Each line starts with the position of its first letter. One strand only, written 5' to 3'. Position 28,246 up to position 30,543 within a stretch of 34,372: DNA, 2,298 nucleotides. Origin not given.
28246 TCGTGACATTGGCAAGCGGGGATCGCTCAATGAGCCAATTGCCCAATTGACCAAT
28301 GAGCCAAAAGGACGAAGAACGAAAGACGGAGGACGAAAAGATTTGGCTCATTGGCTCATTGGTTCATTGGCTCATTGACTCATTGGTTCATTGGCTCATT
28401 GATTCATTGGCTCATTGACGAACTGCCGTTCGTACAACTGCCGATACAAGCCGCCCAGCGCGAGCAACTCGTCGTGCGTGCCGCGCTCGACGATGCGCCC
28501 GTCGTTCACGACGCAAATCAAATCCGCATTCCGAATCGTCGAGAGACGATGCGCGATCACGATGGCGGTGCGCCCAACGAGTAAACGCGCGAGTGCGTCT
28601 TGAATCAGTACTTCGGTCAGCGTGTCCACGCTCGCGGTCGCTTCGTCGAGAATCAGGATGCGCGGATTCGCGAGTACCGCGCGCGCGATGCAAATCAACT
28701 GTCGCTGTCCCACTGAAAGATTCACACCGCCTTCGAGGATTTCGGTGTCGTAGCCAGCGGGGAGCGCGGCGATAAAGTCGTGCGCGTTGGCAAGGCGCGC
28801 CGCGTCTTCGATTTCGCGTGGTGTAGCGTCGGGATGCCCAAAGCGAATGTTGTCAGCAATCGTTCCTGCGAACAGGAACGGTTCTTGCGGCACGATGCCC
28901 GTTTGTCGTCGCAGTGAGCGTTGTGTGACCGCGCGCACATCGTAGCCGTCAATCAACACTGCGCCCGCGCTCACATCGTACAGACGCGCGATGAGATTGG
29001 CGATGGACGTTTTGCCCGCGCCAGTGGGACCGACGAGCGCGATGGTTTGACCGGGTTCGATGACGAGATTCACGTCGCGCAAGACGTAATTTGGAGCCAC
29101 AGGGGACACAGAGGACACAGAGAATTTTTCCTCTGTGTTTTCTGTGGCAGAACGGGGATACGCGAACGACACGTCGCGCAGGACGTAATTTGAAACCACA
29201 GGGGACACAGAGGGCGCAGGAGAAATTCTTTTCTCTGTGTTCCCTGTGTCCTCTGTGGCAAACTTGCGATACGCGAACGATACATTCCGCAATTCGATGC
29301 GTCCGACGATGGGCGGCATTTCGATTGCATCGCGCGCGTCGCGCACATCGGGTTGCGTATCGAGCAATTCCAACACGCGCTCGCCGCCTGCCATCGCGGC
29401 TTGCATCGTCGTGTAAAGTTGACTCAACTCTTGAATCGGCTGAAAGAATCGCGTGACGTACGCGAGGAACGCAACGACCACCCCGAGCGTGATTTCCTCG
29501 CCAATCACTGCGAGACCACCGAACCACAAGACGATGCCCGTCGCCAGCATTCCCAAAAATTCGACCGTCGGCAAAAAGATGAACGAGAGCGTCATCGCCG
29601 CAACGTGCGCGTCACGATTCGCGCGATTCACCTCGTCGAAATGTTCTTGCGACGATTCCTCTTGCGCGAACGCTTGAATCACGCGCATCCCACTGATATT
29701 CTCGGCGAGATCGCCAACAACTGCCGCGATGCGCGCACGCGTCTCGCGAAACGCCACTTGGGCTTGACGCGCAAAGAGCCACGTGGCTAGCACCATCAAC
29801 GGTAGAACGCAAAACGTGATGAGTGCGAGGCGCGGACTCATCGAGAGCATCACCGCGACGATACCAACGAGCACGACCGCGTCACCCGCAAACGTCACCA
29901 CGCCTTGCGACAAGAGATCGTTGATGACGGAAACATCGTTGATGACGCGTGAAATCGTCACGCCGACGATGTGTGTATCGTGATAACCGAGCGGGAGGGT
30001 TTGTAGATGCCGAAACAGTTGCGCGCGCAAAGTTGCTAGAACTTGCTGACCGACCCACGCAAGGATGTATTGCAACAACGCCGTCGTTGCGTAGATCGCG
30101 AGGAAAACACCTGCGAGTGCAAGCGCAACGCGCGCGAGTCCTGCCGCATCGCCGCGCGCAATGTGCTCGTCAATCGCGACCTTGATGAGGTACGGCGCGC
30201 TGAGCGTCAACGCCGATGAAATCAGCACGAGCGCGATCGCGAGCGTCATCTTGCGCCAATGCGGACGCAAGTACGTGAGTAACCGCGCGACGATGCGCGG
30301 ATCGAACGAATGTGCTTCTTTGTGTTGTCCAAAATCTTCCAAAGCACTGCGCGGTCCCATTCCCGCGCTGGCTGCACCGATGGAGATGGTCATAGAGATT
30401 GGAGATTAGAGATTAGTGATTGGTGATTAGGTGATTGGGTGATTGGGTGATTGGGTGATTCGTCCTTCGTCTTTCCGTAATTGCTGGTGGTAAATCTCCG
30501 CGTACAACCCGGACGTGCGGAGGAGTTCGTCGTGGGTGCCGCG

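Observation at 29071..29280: Palindromic repeat element inserted in frame, then tandemly duplicated, inside the ATP-binding domain of an ABC exporter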

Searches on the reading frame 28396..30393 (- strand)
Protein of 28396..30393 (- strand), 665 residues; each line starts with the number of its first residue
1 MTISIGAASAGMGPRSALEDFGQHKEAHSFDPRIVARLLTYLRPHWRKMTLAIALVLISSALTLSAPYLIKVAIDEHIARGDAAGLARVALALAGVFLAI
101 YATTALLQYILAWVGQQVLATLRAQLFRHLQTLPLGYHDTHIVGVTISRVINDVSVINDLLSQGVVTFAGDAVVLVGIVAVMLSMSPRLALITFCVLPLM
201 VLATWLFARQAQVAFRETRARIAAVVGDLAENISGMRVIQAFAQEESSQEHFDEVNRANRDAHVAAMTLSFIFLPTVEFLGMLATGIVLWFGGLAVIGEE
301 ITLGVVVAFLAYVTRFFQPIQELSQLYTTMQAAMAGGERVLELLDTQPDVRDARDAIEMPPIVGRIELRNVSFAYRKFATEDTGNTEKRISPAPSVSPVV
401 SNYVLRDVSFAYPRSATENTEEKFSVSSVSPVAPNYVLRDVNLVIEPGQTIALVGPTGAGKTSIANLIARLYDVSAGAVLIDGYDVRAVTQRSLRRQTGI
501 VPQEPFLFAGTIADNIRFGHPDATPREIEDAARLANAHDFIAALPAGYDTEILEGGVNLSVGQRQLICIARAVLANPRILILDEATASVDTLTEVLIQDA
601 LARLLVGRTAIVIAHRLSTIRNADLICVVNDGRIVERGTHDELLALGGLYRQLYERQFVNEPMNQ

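Call 6: search_protein_families(library=pfam, proteins=[window:28396-30393:-])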
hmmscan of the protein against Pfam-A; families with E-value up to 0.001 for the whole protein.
window:28396-30393:- (665 aa): 3 families
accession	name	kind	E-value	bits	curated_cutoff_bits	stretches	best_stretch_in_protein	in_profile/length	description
PF00664.28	ABC_membrane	-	1.4e-51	176.2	28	1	50-319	2-273/274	ABC transporter transmembrane region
PF00005.33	ABC_tran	-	2.7e-30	106.2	25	1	438-587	1-137/137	ABC transporter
PF07728.20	AAA_5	-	0.00054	20.4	22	0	452-474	3-26/139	AAA domain (dynein-related subfamily)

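Call 7: find_homologous_proteins(query=window:28396-30393:-, max_evalue=1e-50)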
Query window:28396-30393:- (665 aa): 6602 proteins with E <= 1e-50 among 8000 candidates; the best 120 are listed.
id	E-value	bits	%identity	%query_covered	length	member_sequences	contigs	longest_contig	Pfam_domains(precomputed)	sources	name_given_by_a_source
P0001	0.0e+0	1434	100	100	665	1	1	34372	PF00005.34,PF00664.29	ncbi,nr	ncbi:MAG: ABC transporter ATP-binding protein/permease [Anaerolineae bacterium]|nr:ABC transporter A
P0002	0.0e+0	1239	89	99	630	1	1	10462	PF00005.34,PF00664.29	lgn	-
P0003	0.0e+0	1218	87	100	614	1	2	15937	PF00005.34,PF00664.29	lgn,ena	-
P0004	0.0e+0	1211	89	98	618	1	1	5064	PF00005.34,PF00664.29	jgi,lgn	jgi:ABC-type multidrug transport system fused ATPase/permease subunit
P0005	0.0e+0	1202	87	100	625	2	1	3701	PF00005.34,PF00664.29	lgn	-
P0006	0.0e+0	1192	85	100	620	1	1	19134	PF00005.34,PF00664.29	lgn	-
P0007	0.0e+0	1180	84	100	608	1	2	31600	PF00005.34,PF00664.29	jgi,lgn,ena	-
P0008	0.0e+0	1179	84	100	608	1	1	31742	PF00005.34,PF00664.29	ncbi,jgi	-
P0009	0.0e+0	1173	84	100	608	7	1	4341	PF00005.34,PF00664.29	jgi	jgi:ABC-type multidrug transport system fused ATPase/permease subunit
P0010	0.0e+0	1167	83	99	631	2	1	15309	PF00005.34,PF00664.29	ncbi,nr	ncbi:MAG: ABC transporter ATP-binding protein [Chloroflexi bacterium]|nr:ABC transporter ATP-binding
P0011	0.0e+0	1147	83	99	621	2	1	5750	PF00005.34,PF00664.29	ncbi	-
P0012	0.0e+0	1137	81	99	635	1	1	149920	PF00005.34,PF00664.29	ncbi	-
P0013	0.0e+0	1135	81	99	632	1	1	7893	PF00005.34,PF00664.29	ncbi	ncbi:MAG: ABC transporter ATP-binding protein [Chloroflexota bacterium]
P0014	0.0e+0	1103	81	100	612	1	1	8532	PF00005.34,PF00664.29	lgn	-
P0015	0.0e+0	1079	78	99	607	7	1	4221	PF00005.34,PF00664.29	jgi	jgi:ABC-type multidrug transport system fused ATPase/permease subunit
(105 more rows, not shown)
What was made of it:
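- On Rickettsia palindromic elements (RPE): The host is an Anaerolineae-type Chloroflexi MAG (call 7).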

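Call 11: find_encoding_contigs(protein=P0012, flank=10000, max_places=2)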
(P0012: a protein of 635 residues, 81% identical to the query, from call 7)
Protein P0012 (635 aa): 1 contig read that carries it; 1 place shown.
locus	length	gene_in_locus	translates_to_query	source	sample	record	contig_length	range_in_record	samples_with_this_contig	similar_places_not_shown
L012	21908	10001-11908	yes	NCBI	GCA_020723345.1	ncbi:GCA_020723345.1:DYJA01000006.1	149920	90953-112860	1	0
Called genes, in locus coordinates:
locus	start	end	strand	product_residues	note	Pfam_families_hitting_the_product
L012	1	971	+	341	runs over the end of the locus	PF01628:HrcA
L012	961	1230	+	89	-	-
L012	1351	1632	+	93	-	-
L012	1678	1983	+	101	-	-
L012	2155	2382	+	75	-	-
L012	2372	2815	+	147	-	PF13470:PIN_3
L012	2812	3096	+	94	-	PF04365:BrnT_toxin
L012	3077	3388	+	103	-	-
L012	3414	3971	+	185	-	PF01025:GrpE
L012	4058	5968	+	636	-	PF00012:HSP70, PF06723:MreB_Mbl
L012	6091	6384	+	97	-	-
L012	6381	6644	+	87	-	PF24732:ParE_like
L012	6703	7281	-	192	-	-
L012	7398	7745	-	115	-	PF02452:PemK_toxin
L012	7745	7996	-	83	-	-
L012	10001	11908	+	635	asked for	PF00664:ABC_membrane, PF00005:ABC_tran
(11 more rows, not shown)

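Call 12: find_encoding_contigs(protein=P0002, flank=10000, max_places=2)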
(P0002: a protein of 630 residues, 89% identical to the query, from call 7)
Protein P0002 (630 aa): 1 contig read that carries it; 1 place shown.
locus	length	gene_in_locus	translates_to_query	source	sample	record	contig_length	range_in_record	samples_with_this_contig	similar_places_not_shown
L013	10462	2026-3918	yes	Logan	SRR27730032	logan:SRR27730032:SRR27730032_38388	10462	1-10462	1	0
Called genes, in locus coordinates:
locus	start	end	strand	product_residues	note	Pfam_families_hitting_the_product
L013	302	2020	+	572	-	PF00664:ABC_membrane, PF00005:ABC_tran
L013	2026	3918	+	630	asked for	PF00664:ABC_membrane, PF00005:ABC_tran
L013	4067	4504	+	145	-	PF00436:SSB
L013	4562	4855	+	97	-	-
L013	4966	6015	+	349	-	PF01883:FeS_assembly_P, PF00142:Fer4_NifH (faint), PF01656:CbiA, PF02374:ArsA_ATPase (faint), PF09140:MipZ (weak), PF10609:ParA, PF13614:AAA_31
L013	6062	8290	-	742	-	PF00085:Thioredoxin (faint)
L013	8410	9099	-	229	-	PF09858:DUF2085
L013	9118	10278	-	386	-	PF07907:YibE_F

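Call 13: find_encoding_contigs(protein=P0003, flank=10000, max_places=2)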
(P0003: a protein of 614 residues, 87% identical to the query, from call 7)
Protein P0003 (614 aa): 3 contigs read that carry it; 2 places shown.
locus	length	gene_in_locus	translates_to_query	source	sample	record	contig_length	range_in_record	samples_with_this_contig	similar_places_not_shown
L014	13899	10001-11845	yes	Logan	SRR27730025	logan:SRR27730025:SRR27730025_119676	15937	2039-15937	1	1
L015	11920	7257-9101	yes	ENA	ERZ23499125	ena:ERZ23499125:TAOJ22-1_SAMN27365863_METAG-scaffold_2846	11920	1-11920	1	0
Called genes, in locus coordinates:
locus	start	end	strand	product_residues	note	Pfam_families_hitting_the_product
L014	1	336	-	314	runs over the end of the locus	PF00005:ABC_tran, PF13304:AAA_21 (weak)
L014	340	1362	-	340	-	PF00005:ABC_tran, PF13304:AAA_21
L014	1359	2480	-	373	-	PF12679:ABC2_membrane_2, PF12698:ABC2_membrane_3, PF01061:ABC2_membrane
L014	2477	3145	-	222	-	PF00440:TetR_N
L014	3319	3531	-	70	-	PF00313:CSD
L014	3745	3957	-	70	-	PF00313:CSD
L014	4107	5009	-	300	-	PF12911:OppC_N, PF00528:BPD_transp_1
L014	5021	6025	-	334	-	PF19300:BPD_transp_1_N, PF00528:BPD_transp_1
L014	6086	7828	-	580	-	PF00496:SBP_bac_5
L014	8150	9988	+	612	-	PF00664:ABC_membrane, PF00005:ABC_tran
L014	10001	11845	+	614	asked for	PF00664:ABC_membrane, PF00005:ABC_tran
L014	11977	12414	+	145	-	PF00436:SSB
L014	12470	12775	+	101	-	-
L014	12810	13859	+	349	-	PF01883:FeS_assembly_P, PF00142:Fer4_NifH (faint), PF01656:CbiA, PF02374:ArsA_ATPase (faint), PF09140:MipZ (weak), PF10609:ParA, PF13614:AAA_31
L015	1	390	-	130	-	?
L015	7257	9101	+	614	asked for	PF00664:ABC_membrane, PF00005:ABC_tran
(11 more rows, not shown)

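Call 14: find_encoding_contigs(protein=P0010, flank=10000, max_places=1)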
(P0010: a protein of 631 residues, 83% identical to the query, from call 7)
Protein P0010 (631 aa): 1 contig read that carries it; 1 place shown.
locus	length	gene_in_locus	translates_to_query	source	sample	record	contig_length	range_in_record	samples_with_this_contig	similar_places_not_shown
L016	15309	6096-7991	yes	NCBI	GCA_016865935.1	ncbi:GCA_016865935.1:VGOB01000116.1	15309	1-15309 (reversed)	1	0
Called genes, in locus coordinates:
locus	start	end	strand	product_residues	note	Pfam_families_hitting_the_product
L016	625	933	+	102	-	PF00166:Cpn10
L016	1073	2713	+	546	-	PF00118:Cpn60_TCP1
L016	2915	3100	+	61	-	PF18930:DUF5679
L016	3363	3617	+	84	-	-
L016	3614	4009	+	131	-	PF01850:PIN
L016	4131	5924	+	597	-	PF00664:ABC_membrane, PF00005:ABC_tran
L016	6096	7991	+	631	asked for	PF00664:ABC_membrane, PF00005:ABC_tran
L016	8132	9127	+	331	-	-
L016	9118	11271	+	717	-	PF02384:N6_Mtase, PF07669:Eco57I (weak)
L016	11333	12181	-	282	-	PF04468:PSP1, PF28472:PSP1_3rd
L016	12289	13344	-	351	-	PF13177:DNA_pol3_delta2, PF00004:AAA (faint), PF05729:NACHT (faint), PF09115:DNApol3-delta_C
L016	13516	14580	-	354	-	PF23472:LysM2_CERK1_LYK3_4_5 (faint), PF01476:LysM, PF23446:LysM1_NFP_LYK (faint), PF23462:LysM3_NFP (faint), PF23473:LysM3_LYK4_5 (faint), PF01476:LysM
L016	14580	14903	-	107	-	PF12728:HTH_17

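Call 15: find_encoding_contigs(protein=P0013, flank=10000, max_places=1)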
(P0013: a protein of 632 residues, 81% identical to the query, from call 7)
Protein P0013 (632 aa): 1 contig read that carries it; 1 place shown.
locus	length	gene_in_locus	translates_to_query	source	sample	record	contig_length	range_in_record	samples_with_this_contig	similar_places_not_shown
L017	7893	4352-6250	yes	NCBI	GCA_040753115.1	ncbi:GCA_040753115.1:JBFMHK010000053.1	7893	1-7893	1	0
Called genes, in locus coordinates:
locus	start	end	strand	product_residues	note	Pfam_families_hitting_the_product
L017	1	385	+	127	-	PF01025:GrpE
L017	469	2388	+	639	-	PF00012:HSP70, PF06723:MreB_Mbl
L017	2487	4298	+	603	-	PF00664:ABC_membrane, PF00005:ABC_tran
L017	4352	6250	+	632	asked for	PF00664:ABC_membrane, PF00005:ABC_tran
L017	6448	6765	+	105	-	-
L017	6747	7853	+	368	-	-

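Call 16: find_encoding_contigs(protein=P0004, flank=10000, max_places=1)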
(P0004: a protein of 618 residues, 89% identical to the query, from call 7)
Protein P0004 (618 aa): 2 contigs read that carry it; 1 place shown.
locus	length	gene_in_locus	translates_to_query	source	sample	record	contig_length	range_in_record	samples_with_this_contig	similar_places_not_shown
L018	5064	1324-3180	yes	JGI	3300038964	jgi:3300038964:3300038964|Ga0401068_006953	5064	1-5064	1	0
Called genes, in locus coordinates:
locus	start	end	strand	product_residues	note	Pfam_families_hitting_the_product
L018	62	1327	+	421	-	PF00664:ABC_membrane, PF00005:ABC_tran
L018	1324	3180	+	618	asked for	PF00664:ABC_membrane, PF00005:ABC_tran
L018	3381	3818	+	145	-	PF00436:SSB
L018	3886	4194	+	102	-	-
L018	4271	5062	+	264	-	?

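Call 17: find_encoding_contigs(protein=P0007, flank=10000, max_places=1)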
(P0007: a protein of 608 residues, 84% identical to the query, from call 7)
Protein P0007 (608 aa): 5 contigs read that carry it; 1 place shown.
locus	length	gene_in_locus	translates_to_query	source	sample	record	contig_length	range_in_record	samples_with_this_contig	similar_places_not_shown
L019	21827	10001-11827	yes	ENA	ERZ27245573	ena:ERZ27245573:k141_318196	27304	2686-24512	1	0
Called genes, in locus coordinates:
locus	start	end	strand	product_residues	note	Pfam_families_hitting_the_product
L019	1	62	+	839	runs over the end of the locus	-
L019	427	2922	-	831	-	PF02861:Clp_N, PF02861:Clp_N, PF00004:AAA, PF17871:AAA_lid_9, PF00004:AAA, PF07724:AAA_2, PF07728:AAA_5, PF10431:ClpB_D2-small, +6 more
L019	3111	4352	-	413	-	PF17092:PCB_OB (faint), PF24685:OB_RRP5_4th (faint), PF21710:Spt6_S1 (faint), PF00575:S1, PF23459:S1_RRP5, PF00575:S1, PF23459:S1_RRP5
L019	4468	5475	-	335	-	PF02322:Cyt_bd_oxida_II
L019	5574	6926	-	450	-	PF01654:Cyt_bd_oxida_I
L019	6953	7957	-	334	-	PF01040:UbiA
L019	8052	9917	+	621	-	PF00664:ABC_membrane, PF00005:ABC_tran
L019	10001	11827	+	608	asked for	PF00664:ABC_membrane, PF00005:ABC_tran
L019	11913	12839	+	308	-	PF08032:SpoU_sub_bind, PF00588:SpoU_methylase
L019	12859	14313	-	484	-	PF00082:Peptidase_S8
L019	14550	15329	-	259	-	PF00142:Fer4_NifH (faint), PF01656:CbiA, PF02374:ArsA_ATPase, PF06564:CBP_BcsQ (faint), PF10609:ParA (weak), PF13614:AAA_31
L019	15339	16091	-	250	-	PF00142:Fer4_NifH (faint), PF01656:CbiA, PF02374:ArsA_ATPase (faint), PF06564:CBP_BcsQ, PF10609:ParA (faint), PF13614:AAA_31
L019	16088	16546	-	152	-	PF01475:FUR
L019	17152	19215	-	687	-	PF01590:GAF, PF13185:GAF_2, PF13492:GAF_3 (weak), PF00989:PAS (weak), PF00512:HisKA, PF02518:HATPase_c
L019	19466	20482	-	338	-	PF03320:FBPase_glpX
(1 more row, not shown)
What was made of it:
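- On Heterodimeric type IV (ABCB-like) exporter with a degenerate site (TM287/288 type): The synteny is conserved in relatives (calls 11-17).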

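Call 31: find_encoding_contigs(protein=P0014, flank=3000, max_places=1)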
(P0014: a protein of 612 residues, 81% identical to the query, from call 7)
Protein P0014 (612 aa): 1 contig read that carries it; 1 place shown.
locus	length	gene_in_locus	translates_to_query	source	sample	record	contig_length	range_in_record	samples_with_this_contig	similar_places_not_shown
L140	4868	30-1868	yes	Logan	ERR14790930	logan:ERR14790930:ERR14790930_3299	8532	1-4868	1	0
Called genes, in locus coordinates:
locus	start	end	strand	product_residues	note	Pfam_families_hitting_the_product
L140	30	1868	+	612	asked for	PF00664:ABC_membrane, PF00005:ABC_tran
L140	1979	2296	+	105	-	-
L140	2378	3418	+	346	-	-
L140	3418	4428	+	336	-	PF01555:N6_N4_Mtase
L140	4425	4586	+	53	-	-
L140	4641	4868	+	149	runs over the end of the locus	-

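Call 32: find_encoding_contigs(protein=P0011, flank=3000, max_places=1)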
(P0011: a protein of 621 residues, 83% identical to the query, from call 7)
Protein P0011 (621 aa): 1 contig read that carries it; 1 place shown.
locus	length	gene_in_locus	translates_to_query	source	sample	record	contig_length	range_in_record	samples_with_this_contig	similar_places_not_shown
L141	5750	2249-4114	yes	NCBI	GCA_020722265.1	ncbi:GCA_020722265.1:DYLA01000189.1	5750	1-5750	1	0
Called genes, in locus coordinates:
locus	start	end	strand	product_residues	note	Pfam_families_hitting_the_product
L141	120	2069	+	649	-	PF06480:FtsH_ext, PF00004:AAA, PF07728:AAA_5 (weak), PF17862:AAA_lid_3, PF01434:Peptidase_M41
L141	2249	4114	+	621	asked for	PF00664:ABC_membrane, PF00005:ABC_tran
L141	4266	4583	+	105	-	-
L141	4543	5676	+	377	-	-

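Call 33: find_encoding_contigs(protein=P0005, flank=3000, max_places=1)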
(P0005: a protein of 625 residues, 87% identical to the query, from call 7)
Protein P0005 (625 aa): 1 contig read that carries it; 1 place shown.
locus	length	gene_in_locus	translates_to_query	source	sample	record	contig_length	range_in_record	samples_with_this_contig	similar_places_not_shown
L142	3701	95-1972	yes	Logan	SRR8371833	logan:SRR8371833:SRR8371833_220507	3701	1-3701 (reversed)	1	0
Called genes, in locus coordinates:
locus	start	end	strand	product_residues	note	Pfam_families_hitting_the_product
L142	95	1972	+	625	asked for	PF00664:ABC_membrane, PF00005:ABC_tran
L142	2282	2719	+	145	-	PF00436:SSB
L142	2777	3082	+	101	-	-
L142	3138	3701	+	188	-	?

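Call 44: search_solved_structures(query=window:28396-30393:-, max_evalue=1e-60, show_alignments=1)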
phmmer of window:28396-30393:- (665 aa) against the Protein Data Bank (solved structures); distinct sequences matched with E-value up to 1e-60: 187 (the best 60 are shown).
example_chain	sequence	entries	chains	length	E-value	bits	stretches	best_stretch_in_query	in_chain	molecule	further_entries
8woi_A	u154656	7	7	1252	1.6e-154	519.1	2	436-655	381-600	ABC transporter B family member 19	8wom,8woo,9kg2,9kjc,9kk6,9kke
8wp0_A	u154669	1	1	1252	1e-153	516.4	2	436-655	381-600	ABC transporter B family member 19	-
9ody_A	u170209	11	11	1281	1.4e-143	482.9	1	437-658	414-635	ATP-binding cassette, sub-family B (MDR/TAP), member 4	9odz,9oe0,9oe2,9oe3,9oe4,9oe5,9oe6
9oe1_A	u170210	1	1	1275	2e-143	482.5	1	437-658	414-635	ATP-binding cassette, sub-family B (MDR/TAP), member 4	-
8zpx_B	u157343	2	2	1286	8.6e-142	477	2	437-657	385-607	ABC transporter B family member 1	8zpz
9juj_A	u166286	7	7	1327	9.8e-142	476.8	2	437-657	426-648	ABC transporter B family member 1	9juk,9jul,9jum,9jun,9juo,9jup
7dv5_U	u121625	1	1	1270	1.2e-141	476.5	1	437-657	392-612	Bile salt export pump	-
36cg_U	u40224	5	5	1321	1.2e-141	476.5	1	437-657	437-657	Bile salt export pump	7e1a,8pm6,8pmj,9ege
6qex_A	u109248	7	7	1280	1.6e-141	476.1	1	437-658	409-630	Multidrug resistance protein 1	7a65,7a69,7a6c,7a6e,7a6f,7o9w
8gmg_A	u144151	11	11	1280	2.3e-141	475.6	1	437-658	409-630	ATP-dependent translocase ABCB1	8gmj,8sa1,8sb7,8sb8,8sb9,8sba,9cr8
8sa0_A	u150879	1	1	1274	3e-141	475.2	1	437-658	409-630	ATP-dependent translocase ABCB1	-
8pmd_A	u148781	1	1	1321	3.1e-141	475.2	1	437-657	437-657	Bile salt export pump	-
6ujw_A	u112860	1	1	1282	4.5e-141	474.6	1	437-657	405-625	ATP-dependent translocase ABCB1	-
6ujr_A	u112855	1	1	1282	4.9e-141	474.5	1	437-657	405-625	ATP-dependent translocase ABCB1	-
3g60_A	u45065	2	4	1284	5.2e-141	474.5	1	437-657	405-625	Multidrug resistance protein 1a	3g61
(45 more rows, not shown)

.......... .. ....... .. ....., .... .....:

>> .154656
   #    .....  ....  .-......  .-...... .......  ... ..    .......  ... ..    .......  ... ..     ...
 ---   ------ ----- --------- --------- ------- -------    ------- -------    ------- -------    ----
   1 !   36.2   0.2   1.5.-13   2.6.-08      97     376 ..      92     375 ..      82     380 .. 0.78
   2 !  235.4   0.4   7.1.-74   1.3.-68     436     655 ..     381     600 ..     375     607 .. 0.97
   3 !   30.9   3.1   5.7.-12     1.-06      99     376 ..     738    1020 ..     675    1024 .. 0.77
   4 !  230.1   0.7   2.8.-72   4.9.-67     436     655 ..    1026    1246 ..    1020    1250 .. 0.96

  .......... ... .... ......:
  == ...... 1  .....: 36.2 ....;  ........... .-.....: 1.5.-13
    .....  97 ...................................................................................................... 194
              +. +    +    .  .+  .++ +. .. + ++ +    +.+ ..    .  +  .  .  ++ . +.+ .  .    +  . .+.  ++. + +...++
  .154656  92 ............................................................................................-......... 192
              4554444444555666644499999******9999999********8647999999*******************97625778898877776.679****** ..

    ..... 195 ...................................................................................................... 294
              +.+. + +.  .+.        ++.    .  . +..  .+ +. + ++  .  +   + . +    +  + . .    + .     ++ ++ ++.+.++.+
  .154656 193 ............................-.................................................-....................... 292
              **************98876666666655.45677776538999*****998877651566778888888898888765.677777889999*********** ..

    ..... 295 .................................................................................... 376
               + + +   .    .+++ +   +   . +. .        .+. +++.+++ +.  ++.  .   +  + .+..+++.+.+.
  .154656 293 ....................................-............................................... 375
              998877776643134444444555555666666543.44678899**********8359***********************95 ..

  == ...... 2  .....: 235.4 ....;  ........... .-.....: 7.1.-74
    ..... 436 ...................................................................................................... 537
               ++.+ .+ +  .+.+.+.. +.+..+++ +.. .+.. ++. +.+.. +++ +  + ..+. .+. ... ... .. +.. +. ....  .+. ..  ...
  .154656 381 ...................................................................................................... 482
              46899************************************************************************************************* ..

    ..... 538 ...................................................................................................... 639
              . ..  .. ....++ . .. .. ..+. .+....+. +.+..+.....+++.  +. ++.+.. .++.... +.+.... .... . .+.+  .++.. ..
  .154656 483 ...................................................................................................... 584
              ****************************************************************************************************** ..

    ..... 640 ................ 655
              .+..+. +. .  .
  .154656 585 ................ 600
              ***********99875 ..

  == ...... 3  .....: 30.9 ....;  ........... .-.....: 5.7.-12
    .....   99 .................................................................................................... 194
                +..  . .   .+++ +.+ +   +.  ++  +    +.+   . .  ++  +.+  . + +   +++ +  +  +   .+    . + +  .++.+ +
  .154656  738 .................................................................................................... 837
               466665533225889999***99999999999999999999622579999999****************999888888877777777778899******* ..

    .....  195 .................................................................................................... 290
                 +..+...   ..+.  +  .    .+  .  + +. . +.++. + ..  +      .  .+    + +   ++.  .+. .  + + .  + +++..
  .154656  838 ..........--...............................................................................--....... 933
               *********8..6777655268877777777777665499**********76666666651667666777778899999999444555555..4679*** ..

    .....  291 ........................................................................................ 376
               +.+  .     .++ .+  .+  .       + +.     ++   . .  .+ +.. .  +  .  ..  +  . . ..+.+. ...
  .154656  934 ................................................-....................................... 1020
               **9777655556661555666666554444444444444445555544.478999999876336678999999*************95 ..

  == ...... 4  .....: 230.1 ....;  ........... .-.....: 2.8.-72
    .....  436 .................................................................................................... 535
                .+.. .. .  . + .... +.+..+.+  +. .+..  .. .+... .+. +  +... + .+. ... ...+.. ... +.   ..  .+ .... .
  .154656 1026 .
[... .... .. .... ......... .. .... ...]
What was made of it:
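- HMMER alignments to solved exporters break at exactly residues 376 and 436 (call 44).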
